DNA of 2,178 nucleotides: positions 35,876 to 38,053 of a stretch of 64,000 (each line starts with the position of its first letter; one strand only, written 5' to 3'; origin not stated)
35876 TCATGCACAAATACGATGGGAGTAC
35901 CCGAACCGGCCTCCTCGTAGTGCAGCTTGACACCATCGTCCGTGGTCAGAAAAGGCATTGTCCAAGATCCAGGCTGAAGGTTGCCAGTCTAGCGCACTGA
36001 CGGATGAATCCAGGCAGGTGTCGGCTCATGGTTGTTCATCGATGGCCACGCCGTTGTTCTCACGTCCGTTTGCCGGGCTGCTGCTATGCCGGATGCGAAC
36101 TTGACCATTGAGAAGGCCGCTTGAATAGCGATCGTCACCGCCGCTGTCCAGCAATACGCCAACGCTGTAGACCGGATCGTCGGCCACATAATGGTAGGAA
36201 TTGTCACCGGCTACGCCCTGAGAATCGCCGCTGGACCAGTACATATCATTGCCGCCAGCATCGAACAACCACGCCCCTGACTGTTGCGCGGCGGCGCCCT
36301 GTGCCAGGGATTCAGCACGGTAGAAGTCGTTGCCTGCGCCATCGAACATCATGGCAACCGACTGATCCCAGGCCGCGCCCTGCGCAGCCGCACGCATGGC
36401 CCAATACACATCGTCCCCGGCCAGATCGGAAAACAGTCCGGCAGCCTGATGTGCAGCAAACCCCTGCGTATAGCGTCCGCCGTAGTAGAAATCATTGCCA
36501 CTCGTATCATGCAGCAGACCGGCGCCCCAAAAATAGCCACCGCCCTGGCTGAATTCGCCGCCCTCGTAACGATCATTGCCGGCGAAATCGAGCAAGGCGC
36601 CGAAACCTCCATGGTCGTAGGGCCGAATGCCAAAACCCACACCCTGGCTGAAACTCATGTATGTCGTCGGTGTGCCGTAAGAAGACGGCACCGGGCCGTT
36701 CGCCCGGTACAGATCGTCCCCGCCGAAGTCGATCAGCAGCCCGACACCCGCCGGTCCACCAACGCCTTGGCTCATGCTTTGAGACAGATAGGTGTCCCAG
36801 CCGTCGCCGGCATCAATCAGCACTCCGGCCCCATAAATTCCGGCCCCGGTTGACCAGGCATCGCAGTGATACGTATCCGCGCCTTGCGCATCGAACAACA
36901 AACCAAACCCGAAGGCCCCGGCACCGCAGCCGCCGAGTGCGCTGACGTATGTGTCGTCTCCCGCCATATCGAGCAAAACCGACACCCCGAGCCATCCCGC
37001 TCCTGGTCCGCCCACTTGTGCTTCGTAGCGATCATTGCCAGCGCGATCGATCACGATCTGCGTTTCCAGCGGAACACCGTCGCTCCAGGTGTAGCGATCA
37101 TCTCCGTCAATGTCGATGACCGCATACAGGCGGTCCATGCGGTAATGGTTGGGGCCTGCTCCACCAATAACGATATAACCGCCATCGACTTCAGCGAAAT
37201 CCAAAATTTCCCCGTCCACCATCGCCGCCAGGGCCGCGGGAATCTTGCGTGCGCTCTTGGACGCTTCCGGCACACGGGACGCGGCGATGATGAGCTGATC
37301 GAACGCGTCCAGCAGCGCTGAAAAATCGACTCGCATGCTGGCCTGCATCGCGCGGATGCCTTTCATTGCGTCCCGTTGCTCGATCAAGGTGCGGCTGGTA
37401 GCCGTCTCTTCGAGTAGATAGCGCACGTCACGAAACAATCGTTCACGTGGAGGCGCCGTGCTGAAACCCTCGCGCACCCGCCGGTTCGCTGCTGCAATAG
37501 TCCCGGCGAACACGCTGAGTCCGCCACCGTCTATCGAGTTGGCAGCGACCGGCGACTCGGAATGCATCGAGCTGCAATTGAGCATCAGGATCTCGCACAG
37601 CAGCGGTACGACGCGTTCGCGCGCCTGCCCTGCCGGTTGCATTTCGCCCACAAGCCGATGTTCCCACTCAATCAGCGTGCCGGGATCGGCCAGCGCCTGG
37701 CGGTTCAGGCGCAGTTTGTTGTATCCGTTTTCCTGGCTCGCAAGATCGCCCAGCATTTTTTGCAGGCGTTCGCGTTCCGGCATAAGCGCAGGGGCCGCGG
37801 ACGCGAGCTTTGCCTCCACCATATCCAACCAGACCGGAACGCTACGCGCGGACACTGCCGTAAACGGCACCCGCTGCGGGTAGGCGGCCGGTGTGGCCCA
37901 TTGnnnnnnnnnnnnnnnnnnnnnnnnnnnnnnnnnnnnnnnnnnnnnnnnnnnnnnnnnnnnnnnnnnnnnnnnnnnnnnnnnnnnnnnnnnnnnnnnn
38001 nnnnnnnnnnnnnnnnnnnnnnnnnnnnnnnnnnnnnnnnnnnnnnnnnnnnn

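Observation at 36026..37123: About 12 degenerate ~26-residue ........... repeats forming the C-terminal half of a PDZ lipoprotein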

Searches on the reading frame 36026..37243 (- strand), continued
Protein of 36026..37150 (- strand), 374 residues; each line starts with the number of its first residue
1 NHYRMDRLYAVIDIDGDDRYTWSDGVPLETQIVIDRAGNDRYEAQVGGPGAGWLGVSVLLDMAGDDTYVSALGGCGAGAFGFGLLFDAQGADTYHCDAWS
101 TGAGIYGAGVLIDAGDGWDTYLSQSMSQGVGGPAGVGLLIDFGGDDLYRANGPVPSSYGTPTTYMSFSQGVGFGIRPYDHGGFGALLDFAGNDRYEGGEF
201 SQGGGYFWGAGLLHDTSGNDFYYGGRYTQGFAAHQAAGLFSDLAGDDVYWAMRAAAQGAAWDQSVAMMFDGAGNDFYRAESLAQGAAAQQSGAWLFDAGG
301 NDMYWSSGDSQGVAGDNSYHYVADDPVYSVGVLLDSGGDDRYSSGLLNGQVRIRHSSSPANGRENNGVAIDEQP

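Call 54: fold_search(model_id=the predicted structure, library=viral)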
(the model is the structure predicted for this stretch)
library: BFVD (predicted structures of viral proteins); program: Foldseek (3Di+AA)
matches with E <= 10: 73; with E <= 0.001: 0
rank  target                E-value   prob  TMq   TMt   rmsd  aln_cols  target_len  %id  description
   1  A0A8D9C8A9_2          2.2e-01  0.14  0.25  0.15  12.1       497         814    8  Putative photosystem II stability/assembly factor [uncultured marine phage]
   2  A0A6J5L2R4            1.2e+00  0.02  0.15  0.10  15.3       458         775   12  Uncharacterized protein [uncultured Caudovirales phage]
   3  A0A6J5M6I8            1.3e+00  0.07  0.22  0.29  13.1       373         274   10  Uncharacterized protein [uncultured Caudovirales phage]
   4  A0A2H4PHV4            1.5e+00  0.04  0.22  0.16  14.5       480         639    8  (no name in the UniProt tables at hand)
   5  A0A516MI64            1.5e+00  0.03  0.19  0.14  15.8       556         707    8  (no name in the UniProt tables at hand)
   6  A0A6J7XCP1            1.5e+00  0.02  0.14  0.14  16.6       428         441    9  Uncharacterized protein [uncultured Caudovirales phage]
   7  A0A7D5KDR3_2          2.1e+00  0.01  0.12  0.08  16.7       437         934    8  Uncharacterized protein [Synechococcus phage S-CAM7]
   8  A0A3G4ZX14            2.1e+00  0.01  0.11  0.07  19.4       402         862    8  Uncharacterized protein [Faunusvirus sp.]
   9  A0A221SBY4            2.2e+00  0.02  0.16  0.11  15.4       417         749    9  Tailspike protein [Acinetobacter phage vB_ApiP_P1]
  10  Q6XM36                2.3e+00  0.02  0.18  0.13  14.9       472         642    8  FirrV-1-A51 [Feldmannia irregularis virus a]
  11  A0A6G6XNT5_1          2.3e+00  0.01  0.11  0.07  19.7       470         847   10  (no name in the UniProt tables at hand)
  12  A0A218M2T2            2.8e+00  0.02  0.19  0.13  14.1       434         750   10  Uncharacterized protein [Acidovorax phage ACP17]
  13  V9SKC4                2.8e+00  0.01  0.16  0.11  14.6       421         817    9  Right handed beta helix domain-containing protein [Achromobacter phage JWDelta]
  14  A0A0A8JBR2            2.9e+00  0.02  0.18  0.11  17.1       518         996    8  Depolymerase, capsule K64-specific [Klebsiella phage K64-1]
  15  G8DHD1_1              2.9e+00  0.01  0.14  0.10  12.8       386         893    8  (no name in the UniProt tables at hand)
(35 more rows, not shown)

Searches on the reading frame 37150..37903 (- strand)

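Call 13: search_protein_families(library=pfam, proteins=[window:37150-37900:-], max_evalue=10)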
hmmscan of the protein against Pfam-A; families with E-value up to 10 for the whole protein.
window:37150-37900:- (250 aa): 1 family
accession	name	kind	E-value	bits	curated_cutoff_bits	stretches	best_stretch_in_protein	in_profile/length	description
PF02488.20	EMA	-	0.039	14.1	25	1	173-209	205-241/250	Merozoite Antigen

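Call 60: search_solved_structures(query=A5, max_evalue=5)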
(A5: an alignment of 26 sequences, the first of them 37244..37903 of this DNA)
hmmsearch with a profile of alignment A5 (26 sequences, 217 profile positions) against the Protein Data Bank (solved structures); distinct sequences matched with E-value up to 5: 11.
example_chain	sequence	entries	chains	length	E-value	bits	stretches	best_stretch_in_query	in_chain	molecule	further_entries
7o92_A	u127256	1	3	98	0.029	17.5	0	120-154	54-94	hypothetical protein UY81_C0065G0003 residues 18-54 from Candidatus Giovannonibacteria bac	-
2o8e_A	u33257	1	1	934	0.13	15.3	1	26-146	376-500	DNA mismatch repair protein Msh2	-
8r7c_A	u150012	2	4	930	0.13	15.3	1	26-146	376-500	DNA mismatch repair protein Msh2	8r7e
8rax_A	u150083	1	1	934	0.13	15.3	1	26-146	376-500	DNA mismatch repair protein Msh2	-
8raz_A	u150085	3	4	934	0.13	15.3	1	26-146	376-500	DNA mismatch repair protein Msh2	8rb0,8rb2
2o8b_A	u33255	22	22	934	0.13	15.3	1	26-146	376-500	DNA mismatch repair protein Msh2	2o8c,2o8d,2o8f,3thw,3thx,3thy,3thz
8rb1_A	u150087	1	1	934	0.13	15.3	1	26-146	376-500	DNA mismatch repair protein Msh2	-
4tql_A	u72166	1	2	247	0.53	13.4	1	121-167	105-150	Three helix bundle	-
6gdj_A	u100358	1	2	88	0.66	13.1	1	74-121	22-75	Mto2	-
9bqx_A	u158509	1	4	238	1.3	12.1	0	80-149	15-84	Amphiphysin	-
5gi4_A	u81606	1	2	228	1.4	12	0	132-191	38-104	ATP-dependent RNA helicase DeaD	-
